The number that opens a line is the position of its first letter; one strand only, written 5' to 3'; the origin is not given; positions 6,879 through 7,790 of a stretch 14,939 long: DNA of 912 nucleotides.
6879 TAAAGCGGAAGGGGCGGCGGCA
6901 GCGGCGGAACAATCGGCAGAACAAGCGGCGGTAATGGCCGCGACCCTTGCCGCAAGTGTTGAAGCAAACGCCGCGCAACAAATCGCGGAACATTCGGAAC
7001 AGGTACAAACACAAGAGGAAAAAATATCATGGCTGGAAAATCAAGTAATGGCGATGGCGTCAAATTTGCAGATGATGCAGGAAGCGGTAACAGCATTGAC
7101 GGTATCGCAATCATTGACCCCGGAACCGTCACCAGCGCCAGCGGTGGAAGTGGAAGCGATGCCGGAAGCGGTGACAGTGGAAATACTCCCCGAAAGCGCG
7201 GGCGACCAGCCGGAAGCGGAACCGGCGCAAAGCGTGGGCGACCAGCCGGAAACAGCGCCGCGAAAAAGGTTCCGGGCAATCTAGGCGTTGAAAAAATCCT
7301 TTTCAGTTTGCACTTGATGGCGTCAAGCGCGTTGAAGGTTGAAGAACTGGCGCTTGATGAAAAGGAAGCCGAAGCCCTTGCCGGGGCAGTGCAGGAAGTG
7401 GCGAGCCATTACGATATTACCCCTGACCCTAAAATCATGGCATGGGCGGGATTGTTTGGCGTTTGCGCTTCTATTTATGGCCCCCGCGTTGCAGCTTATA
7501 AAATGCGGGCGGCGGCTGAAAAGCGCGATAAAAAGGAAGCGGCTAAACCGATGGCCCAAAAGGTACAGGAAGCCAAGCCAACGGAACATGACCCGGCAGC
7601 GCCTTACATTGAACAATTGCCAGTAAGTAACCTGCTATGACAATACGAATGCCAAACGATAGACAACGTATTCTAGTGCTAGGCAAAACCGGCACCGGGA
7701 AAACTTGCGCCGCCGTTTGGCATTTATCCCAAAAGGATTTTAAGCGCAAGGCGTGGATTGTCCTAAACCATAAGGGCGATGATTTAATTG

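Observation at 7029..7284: Overprinted genes VI and X with a 36-nt tandem duplication giving two AT-hook-like motifs in P10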

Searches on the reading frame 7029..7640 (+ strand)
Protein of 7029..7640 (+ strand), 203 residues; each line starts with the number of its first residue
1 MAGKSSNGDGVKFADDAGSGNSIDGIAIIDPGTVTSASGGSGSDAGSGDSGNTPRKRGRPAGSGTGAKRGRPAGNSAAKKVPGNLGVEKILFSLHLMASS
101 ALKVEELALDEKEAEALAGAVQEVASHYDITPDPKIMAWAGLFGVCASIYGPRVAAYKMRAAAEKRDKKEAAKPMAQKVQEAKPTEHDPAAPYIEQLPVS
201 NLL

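Call 7: search_protein_families(library=pfam, proteins=[window:7029-7640:+], max_evalue=10)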
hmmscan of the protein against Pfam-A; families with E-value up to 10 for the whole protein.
window:7029-7640:+ (203 aa): 2 families
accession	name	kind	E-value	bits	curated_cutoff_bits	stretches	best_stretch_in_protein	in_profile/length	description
PF11159.13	DUF2939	-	0.07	13.9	24.8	1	145-172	5-32/93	Protein of unknown function (DUF2939)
PF02178.24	AT_hook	-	0.15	12.5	17.4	2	54-64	1-11/13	AT hook motif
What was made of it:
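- Closest known: AT-hook motifs of HMGA. Different: It scores below the Pfam AT_hook cutoff (call 7).
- The Pfam AT_hook score is below the curated cutoff (12.5 against 17.4 bits, call 7).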

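Call 8: search_dna_similar(query=window:7029-7637:+, collection=phages, mode=protein, max_rows=60, rows=spread, max_evalue=0.01)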
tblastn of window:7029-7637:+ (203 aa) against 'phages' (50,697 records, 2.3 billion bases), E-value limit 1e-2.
Records with a match: 75; places in all: 75; records where one place covers at least 80% of the query: 75.
Best place of each record, by identity: >=99% 31; 95-99% 33; 90-95% 3; 80-90% 8.
By first word of the organism name: Enterobacteria 60; Salmonella 11; Burkholderia 2; Erwinia 1; Pseudomonas 1.
By host as written in the record: Salmonella enterica serovar Typhimurium LT2 - pKJK5 50; Salmonella enterica subsp. enterica serovar Typhimurium BAA-2828 (MHM112) 11; - 9; Burkholderia contaminans 5080 1; Erwinia amylovora KT-1 1; Burkholderia cepacia 1; Pseudomonas putida KT2440 - pKJK5 1; Pseudomonas putida KT2440 1.
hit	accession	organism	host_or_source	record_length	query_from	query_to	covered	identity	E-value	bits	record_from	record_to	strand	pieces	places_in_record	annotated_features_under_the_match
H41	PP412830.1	Enterobacteria phage PRDcrimson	Salmonella enterica serovar Typhimurium ...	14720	1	203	100%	100.0%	9e-92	298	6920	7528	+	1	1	assembly protein | packaging efficiency factor | DNA packaging ATPase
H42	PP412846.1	Enterobacteria phage PRDnavy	Salmonella enterica serovar Typhimurium ...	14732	1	203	100%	99.5%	8e-92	298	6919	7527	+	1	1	assembly protein | packaging efficiency factor | DNA packaging ATPase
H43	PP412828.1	Enterobacteria phage PRDcobalt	Salmonella enterica serovar Typhimurium ...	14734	1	203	100%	99.5%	1e-91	298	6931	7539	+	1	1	assembly protein | packaging efficiency factor | DNA packaging ATPase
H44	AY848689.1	Enterobacteria phage PRD1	-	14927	1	203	100%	99.5%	4e-91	296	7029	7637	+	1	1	X: assembly | VI: minor capsid protein | IX: DNA packaging ATPase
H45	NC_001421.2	Enterobacteria phage PRD1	-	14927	1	203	100%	99.5%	4e-91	296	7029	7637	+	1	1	X: assembly | VI: minor head protein | IX: terminase large subunit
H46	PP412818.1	Enterobacteria phage PRDaubergine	Salmonella enterica serovar Typhimurium ...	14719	1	203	100%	99.5%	4e-91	296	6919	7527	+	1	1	assembly protein | packaging efficiency factor | DNA packaging ATPase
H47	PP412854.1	Enterobacteria phage PRDroyal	Salmonella enterica serovar Typhimurium ...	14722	1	203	100%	99.5%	4e-91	296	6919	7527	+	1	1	assembly protein | packaging efficiency factor | DNA packaging ATPase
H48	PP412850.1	Enterobacteria phage PRDpine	Salmonella enterica serovar Typhimurium ...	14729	1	203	100%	99.5%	4e-91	296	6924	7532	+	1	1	assembly protein | packaging efficiency factor | DNA packaging ATPase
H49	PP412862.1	Enterobacteria phage PRDteal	Salmonella enterica serovar Typhimurium ...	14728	1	203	100%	99.5%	4e-91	296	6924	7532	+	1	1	assembly protein | packaging efficiency factor | DNA packaging ATPase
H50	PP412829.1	Enterobacteria phage PRDcochinilla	Salmonella enterica serovar Typhimurium ...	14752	1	203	100%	99.5%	4e-91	296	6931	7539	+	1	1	assembly protein | packaging efficiency factor | DNA packaging ATPase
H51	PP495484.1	Salmonella phage PKJ.Vi.20.5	Salmonella enterica subsp. enterica ...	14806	1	203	100%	99.5%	4e-91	296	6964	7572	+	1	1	assembly protein | minor capsid protein | DNA packaging ATPase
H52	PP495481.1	Salmonella phage PKJ.Vi.20.2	Salmonella enterica subsp. enterica ...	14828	1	203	100%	99.5%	4e-91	296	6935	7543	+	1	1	assembly protein | minor capsid protein | DNA packaging ATPase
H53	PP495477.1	Salmonella phage PKJ.Sj.20.1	Salmonella enterica subsp. enterica ...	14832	1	203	100%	99.5%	4e-91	296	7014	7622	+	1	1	assembly protein | minor capsid protein | DNA packaging ATPase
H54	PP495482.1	Salmonella phage PKJ.Vi.20.3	Salmonella enterica subsp. enterica ...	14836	1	203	100%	99.5%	4e-91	296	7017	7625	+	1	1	assembly protein | minor capsid protein | DNA packaging ATPase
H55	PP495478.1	Salmonella phage PKJ.Sj.20.2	Salmonella enterica subsp. enterica ...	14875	1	203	100%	99.5%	4e-91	296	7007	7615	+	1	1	assembly protein | minor capsid protein | DNA packaging ATPase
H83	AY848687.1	Enterobacteria phage PR5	-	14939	1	203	100%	97.0%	2e-88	288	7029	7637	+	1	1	X: assembly | VI: minor capsid protein | IX: DNA packaging ATPase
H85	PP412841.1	Enterobacteria phage PRDmahogany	Salmonella enterica serovar Typhimurium ...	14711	1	203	100%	96.1%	1e-87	286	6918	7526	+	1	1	assembly protein | packaging efficiency factor | DNA packaging ATPase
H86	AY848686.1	Enterobacteria phage PR4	-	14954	1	203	100%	96.1%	1e-86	284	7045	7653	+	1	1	X: assembly | VI: minor capsid protein | IX: DNA packaging ATPase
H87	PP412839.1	Enterobacteria phage PRDjuniper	Salmonella enterica serovar Typhimurium ...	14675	1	203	100%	96.1%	1e-86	283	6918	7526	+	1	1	assembly protein | packaging efficiency factor | DNA packaging ATPase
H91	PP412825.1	Enterobacteria phage PRDcerulean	Pseudomonas putida KT2440 - pKJK5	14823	1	203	100%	95.6%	2e-86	283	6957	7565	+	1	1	assembly protein | packaging efficiency factor | DNA packaging ATPase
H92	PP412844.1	Enterobacteria phage PRDmint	Salmonella enterica serovar Typhimurium ...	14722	1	203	100%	94.1%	1e-84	278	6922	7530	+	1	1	assembly protein | packaging efficiency factor | DNA packaging ATPase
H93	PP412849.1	Enterobacteria phage PRDpeacock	Salmonella enterica serovar Typhimurium ...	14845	1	203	100%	90.6%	4e-80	265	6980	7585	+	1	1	assembly protein | packaging efficiency factor | DNA packaging ATPase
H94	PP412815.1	Enterobacteria phage PRDamber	Salmonella enterica serovar Typhimurium ...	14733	1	203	100%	90.1%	4e-78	259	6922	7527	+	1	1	assembly protein | packaging efficiency factor | DNA packaging ATPase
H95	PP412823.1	Enterobacteria phage PRDcanary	Salmonella enterica serovar Typhimurium ...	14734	1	203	100%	88.2%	3e-75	251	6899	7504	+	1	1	assembly protein | packaging efficiency factor | DNA packaging ATPase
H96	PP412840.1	Enterobacteria phage PRDmagenta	Salmonella enterica serovar Typhimurium ...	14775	1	203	100%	87.7%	8e-76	252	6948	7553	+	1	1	assembly protein | packaging efficiency factor | DNA packaging ATPase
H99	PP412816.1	Enterobacteria phage PRDaquamarine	Salmonella enterica serovar Typhimurium ...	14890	1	203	100%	87.7%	9e-76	252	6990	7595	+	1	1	assembly protein | packaging efficiency factor | DNA packaging ATPase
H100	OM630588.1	Pseudomonas phage vB_PputP_LNA9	Pseudomonas putida KT2440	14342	1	203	100%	80.6%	2e-28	266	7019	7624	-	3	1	record has no annotation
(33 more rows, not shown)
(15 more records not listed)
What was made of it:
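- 7029..7640 (+): Gene X, protein P10 (203 aa; non-structural assembly/scaffolding protein). 99.5% identical to PRD1 P10 (call 8).
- On PRD1 P10 / Gp-h assembly factor family: 99.5% identity over 203 aa (call 8).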

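Call 9: find_homologous_proteins(query=window:7029-7637:+, max_evalue=0.001)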
Query window:7029-7637:+ (203 aa): 11 proteins with E <= 0.001 among 2538 candidates.
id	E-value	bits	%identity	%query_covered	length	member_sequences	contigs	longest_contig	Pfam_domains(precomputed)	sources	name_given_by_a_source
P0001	1.6e-121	421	98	100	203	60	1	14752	-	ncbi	ncbi:assembly protein [Enterobacteria phage PRDfuchsia]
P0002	2.1e-106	372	88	100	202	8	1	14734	-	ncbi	ncbi:assembly protein [Enterobacteria phage PRDcanary]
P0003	1.7e-34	137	55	75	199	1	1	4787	-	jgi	jgi:hypothetical protein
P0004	1.1e-25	109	38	71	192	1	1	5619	-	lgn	-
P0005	1.4e-23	102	38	85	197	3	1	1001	-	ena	-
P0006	7.2e-23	99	51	51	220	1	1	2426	-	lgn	-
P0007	1.4e-22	99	42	80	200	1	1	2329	-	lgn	-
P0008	1.6e-22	98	40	93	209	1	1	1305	-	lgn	-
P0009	1.0e-15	76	38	76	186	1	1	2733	-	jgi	-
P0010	7.3e-15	73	35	81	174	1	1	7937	-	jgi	jgi:hypothetical protein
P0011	6.4e-9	54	38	55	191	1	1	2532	-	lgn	-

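Call 14: find_encoding_contigs(protein=P0003, flank=5000, max_places=3)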
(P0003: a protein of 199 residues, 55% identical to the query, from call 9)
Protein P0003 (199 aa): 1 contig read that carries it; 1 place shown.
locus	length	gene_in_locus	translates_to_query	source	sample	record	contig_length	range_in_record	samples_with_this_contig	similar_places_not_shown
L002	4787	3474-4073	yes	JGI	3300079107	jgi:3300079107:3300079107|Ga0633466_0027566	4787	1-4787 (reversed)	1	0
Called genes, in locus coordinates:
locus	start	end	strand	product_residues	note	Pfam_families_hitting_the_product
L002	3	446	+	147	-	?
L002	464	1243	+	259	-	PF08948:PRD1_P5_spike_N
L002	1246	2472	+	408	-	-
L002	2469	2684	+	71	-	-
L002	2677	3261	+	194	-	-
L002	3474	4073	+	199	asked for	-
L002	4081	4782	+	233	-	-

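Call 15: find_encoding_contigs(protein=P0004, flank=5000, max_places=3)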
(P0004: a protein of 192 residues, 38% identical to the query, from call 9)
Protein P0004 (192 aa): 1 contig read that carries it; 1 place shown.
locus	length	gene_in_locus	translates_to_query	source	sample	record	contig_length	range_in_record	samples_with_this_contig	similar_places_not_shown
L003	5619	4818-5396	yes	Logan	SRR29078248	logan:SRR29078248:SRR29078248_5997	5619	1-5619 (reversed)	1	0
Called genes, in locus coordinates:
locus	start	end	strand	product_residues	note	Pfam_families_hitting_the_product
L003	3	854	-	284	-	?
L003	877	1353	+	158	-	-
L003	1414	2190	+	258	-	PF08948:PRD1_P5_spike_N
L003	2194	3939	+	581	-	-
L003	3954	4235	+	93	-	-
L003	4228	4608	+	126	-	-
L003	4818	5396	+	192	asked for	-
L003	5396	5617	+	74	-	?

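Call 16: find_encoding_contigs(protein=P0010, flank=6000, max_places=3)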
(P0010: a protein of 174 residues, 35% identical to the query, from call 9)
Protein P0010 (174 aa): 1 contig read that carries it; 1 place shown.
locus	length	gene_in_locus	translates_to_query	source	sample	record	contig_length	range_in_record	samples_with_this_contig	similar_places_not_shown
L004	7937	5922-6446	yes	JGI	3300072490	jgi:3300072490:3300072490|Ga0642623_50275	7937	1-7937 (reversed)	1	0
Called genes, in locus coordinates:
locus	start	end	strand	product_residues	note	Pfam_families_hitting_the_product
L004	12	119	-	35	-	-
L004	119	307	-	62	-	-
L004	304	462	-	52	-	-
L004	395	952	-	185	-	-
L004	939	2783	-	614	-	PF03175:DNA_pol_B_2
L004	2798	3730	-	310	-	-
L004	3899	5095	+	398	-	-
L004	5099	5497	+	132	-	PF08948:PRD1_P5_spike_N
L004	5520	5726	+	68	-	-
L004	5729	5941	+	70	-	-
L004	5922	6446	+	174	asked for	-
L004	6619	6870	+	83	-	-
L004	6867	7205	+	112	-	-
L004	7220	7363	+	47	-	-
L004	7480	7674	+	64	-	-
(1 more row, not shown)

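Call 24: find_related_loci(query=A2, collection=viral_contigs, flank=3000)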
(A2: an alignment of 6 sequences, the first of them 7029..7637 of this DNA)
Query A2 (203 aa) in viral_contigs; peptide patterns used: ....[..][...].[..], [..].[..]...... (x = any residue, [..] = any of these).
103 stretches matched a pattern; 13 encode a relative of the query (tblastn E <= 1e-3); 13 distinct loci.
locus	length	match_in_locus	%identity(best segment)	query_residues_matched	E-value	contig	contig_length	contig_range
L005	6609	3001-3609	98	1-203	5e-130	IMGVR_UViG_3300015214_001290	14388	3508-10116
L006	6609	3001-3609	96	1-203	2e-128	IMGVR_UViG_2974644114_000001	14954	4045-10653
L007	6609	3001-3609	93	1-203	2e-113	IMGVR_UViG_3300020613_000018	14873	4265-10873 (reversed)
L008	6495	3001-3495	45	3-179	9e-43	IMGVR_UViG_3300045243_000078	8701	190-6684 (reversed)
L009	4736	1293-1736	43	22-173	1e-31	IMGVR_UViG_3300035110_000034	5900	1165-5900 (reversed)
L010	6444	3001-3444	43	22-173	1e-31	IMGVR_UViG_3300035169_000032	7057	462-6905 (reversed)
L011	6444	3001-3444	43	22-173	1e-31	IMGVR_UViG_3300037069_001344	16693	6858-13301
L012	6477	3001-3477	36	15-181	1e-25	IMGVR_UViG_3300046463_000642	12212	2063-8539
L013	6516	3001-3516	35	22-200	2e-24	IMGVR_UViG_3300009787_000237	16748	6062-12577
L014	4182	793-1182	40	50-185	3e-22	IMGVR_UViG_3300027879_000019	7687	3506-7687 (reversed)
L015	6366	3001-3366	42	42-170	5e-21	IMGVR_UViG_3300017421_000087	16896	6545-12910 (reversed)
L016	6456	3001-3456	31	1-165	3e-14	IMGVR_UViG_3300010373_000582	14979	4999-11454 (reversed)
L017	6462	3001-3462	29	4-164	2e-12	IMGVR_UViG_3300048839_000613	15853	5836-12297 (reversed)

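Call 25: find_related_loci(query=A2, collection=metagenome_contigs, flank=3000)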
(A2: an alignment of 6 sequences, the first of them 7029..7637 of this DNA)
Query A2 (203 aa) in metagenome_contigs; peptide patterns used: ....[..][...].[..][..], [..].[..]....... (x = any residue, [..] = any of these).
600 stretches matched a pattern (row limit reached: there are more); 7 encode a relative of the query (tblastn E <= 1e-3); 7 distinct loci.
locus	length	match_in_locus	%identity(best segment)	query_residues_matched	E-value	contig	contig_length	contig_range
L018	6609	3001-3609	98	1-203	2e-130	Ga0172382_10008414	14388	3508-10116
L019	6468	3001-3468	38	2-174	3e-29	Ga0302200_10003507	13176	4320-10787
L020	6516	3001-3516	35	22-200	7e-25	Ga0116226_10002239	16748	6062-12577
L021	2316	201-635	38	25-175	2e-24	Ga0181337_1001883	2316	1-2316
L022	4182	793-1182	40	50-185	1e-22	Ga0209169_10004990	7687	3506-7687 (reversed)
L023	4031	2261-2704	36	15-164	1e-19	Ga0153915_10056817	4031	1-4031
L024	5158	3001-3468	34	2-154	8e-15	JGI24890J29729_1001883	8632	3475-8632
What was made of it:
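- Tried and rejected: Those loci are therefore biased for motif presence (calls 24, 25).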

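Call 30: get_annotated_region(hit=H100, flank=400)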
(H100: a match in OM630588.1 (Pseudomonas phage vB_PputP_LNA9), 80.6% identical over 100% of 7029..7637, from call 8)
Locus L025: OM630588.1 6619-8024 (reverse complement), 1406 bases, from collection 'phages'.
description: UNVERIFIED: Pseudomonas phage vB_PputP_LNA9, complete genome.
organism: Pseudomonas phage vB_PputP_LNA9 (NCBI taxid 2924913)
taxonomy: Viruses; Varidnaviria; Bamfordvirae; Preplasmiviricota; Tectiliviricetes; Kalamavirales; Tectiviridae
host: Pseudomonas putida KT2440; source: wastewater; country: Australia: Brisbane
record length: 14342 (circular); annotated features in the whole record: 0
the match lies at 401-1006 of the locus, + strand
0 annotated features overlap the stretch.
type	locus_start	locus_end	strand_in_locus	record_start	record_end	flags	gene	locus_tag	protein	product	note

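Call 31: get_annotated_region(hit=H95, flank=400)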
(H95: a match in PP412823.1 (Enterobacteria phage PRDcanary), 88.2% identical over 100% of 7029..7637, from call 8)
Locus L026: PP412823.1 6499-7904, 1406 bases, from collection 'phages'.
description: Enterobacteria phage PRDcanary, complete genome.
organism: Enterobacteria phage PRDcanary (NCBI taxid 3127588)
taxonomy: Viruses; Varidnaviria; Bamfordvirae; Preplasmiviricota; Tectiliviricetes; Kalamavirales; Tectiviridae
host: Salmonella enterica serovar Typhimurium LT2 - pKJK5; source: -; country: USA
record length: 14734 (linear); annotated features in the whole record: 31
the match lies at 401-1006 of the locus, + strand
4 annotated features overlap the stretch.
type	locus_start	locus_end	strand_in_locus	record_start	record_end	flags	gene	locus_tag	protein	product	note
CDS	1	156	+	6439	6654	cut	-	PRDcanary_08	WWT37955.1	assembly protein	P33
CDS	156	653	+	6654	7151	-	-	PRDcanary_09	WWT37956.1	packaging efficiency factor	P6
CDS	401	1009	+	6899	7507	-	-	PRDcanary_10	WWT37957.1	assembly protein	P10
CDS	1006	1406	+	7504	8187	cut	-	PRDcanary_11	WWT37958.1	DNA packaging ATPase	P9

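Call 32: get_annotated_region(hit=H93, flank=400)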
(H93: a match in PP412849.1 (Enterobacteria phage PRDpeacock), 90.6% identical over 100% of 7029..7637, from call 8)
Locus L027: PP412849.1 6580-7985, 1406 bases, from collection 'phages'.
description: Enterobacteria phage PRDpeacock, complete genome.
organism: Enterobacteria phage PRDpeacock (NCBI taxid 3127613)
taxonomy: Viruses; Varidnaviria; Bamfordvirae; Preplasmiviricota; Tectiliviricetes; Kalamavirales; Tectiviridae
host: Salmonella enterica serovar Typhimurium LT2 - pKJK5; source: -; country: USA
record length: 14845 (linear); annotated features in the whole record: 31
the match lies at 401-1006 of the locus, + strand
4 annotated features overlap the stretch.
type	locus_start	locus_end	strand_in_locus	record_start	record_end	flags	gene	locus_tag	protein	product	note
CDS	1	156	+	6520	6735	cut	-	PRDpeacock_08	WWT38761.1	assembly protein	P33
CDS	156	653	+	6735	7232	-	-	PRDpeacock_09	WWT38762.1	packaging efficiency factor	P6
CDS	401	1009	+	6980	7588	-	-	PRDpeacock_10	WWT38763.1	assembly protein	P10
CDS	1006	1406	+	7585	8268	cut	-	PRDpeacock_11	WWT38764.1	DNA packaging ATPase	P9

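Call 33: get_annotated_region(hit=H94, flank=400)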
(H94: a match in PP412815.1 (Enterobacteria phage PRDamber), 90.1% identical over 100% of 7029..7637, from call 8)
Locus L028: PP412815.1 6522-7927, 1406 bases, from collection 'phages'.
description: Enterobacteria phage PRDamber, complete genome.
organism: Enterobacteria phage PRDamber (NCBI taxid 3127580)
taxonomy: Viruses; Varidnaviria; Bamfordvirae; Preplasmiviricota; Tectiliviricetes; Kalamavirales; Tectiviridae
host: Salmonella enterica serovar Typhimurium LT2 - pKJK5; source: -; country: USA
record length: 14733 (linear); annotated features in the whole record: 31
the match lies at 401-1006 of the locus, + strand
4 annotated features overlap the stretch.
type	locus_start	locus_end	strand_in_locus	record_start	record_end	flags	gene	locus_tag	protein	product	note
CDS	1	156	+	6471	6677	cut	-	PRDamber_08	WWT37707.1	assembly protein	P33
CDS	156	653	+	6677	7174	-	-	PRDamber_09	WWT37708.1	packaging efficiency factor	P6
CDS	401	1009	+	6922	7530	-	-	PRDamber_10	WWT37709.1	assembly protein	P10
CDS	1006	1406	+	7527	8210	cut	-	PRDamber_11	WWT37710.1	DNA packaging ATPase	P9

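Call 34: get_annotated_region(hit=H92, flank=400)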
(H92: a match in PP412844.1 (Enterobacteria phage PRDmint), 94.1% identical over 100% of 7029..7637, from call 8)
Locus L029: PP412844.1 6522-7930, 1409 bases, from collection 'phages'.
description: Enterobacteria phage PRDmint, complete genome.
organism: Enterobacteria phage PRDmint (NCBI taxid 3127608)
taxonomy: Viruses; Varidnaviria; Bamfordvirae; Preplasmiviricota; Tectiliviricetes; Kalamavirales; Tectiviridae; Alphatectivirus
host: Salmonella enterica serovar Typhimurium LT2 - pKJK5; source: -; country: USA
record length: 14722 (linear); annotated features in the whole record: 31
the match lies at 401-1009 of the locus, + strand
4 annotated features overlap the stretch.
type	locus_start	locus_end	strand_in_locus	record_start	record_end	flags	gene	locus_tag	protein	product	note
CDS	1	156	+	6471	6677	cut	-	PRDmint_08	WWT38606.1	assembly protein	P33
CDS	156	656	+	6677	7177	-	-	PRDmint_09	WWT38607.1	packaging efficiency factor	P6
CDS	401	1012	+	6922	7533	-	-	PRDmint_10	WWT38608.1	assembly protein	P10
CDS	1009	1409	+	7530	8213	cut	-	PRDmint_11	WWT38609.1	DNA packaging ATPase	P9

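Call 35: get_annotated_region(hit=H91, flank=400)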
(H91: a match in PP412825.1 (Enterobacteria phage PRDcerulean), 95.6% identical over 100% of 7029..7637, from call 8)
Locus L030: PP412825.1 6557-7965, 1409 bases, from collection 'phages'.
description: Enterobacteria phage PRDcerulean, complete genome.
organism: Enterobacteria phage PRDcerulean (NCBI taxid 3127630)
taxonomy: Viruses; Varidnaviria; Bamfordvirae; Preplasmiviricota; Tectiliviricetes; Kalamavirales
host: Pseudomonas putida KT2440 - pKJK5; source: -; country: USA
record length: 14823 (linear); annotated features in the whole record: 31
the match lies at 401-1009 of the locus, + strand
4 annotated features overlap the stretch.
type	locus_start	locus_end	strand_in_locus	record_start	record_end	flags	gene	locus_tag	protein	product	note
CDS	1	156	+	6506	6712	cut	-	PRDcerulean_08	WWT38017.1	assembly protein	P33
CDS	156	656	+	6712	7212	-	-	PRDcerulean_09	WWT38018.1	packaging efficiency factor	P6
CDS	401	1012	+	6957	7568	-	-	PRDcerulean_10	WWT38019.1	assembly protein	P10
CDS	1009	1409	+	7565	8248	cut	-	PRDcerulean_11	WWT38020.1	DNA packaging ATPase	P9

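Call 37: get_annotated_region(hit=H96, flank=400)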
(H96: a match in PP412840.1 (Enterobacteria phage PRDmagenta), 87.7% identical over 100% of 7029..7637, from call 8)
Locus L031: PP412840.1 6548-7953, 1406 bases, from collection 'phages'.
description: Enterobacteria phage PRDmagenta, complete genome.
organism: Enterobacteria phage PRDmagenta (NCBI taxid 3127604)
taxonomy: Viruses; Varidnaviria; Bamfordvirae; Preplasmiviricota; Tectiliviricetes; Kalamavirales; Tectiviridae; Alphatectivirus
host: Salmonella enterica serovar Typhimurium LT2 - pKJK5; source: -; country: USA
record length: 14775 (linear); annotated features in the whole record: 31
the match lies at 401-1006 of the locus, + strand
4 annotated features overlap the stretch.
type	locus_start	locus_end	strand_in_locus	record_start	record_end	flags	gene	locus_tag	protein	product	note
CDS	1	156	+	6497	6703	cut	-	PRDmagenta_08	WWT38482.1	assembly protein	P33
CDS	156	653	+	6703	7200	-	-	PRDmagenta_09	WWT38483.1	packaging efficiency factor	P6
CDS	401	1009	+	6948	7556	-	-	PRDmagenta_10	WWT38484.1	assembly protein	P10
CDS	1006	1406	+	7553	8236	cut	-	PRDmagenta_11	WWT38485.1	DNA packaging ATPase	P9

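Call 38: get_annotated_region(hit=H99, flank=400)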
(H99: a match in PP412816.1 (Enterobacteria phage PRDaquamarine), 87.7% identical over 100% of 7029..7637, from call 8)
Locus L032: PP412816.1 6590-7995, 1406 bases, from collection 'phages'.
description: Enterobacteria phage PRDaquamarine, complete genome.
organism: Enterobacteria phage PRDaquamarine (NCBI taxid 3127581)
taxonomy: Viruses; Varidnaviria; Bamfordvirae; Preplasmiviricota; Tectiliviricetes; Kalamavirales; Tectiviridae
host: Salmonella enterica serovar Typhimurium LT2 - pKJK5; source: -; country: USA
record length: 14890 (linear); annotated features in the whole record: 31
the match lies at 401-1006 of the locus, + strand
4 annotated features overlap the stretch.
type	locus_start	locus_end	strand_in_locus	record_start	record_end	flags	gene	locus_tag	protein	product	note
CDS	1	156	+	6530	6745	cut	-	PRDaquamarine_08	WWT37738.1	assembly protein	P33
CDS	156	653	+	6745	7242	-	-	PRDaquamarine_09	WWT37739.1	packaging efficiency factor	P6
CDS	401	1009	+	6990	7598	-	-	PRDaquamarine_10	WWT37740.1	assembly protein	P10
CDS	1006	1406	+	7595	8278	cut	-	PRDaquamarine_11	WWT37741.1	DNA packaging ATPase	P9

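Call 39: get_annotated_region(hit=H86, flank=400)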
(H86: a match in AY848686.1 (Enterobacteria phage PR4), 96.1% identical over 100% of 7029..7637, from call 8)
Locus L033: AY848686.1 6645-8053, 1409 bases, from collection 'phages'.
description: Enterobacteria phage PR4, complete genome.
organism: Enterobacteria phage PR4 (NCBI taxid 318595)
taxonomy: Viruses; Varidnaviria; Bamfordvirae; Preplasmiviricota; Tectiliviricetes; Kalamavirales; Tectiviridae; Alphatectivirus; Alphatectivirus PR4
host: -; source: -; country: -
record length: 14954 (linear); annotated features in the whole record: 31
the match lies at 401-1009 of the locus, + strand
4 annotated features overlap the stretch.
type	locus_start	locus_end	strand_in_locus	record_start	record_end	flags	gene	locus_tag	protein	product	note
CDS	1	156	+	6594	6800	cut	XXXIII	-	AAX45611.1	assembly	P33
CDS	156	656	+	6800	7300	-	VI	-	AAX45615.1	minor capsid protein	P6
CDS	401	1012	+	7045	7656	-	X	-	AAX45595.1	assembly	P10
CDS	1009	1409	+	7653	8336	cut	IX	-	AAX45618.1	DNA packaging ATPase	P9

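Call 40: get_annotated_region(hit=H83, flank=400)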
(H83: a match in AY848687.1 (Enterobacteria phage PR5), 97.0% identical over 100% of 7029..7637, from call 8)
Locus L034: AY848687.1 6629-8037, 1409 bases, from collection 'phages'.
description: Enterobacteria phage PR5, complete genome.
organism: Enterobacteria phage PR5 (NCBI taxid 318596)
taxonomy: Viruses; Varidnaviria; Bamfordvirae; Preplasmiviricota; Tectiliviricetes; Kalamavirales; Tectiviridae; Alphatectivirus; Alphatectivirus PRD1
host: -; source: -; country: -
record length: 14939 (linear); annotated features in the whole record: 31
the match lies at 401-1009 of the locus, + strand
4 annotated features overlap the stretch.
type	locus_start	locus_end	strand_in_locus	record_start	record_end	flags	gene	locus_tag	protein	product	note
CDS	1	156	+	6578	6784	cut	XXXIII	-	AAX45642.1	assembly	P33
CDS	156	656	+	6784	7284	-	VI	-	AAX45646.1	minor capsid protein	P6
CDS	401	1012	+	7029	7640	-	X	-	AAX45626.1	assembly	P10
CDS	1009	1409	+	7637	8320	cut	IX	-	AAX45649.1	DNA packaging ATPase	P9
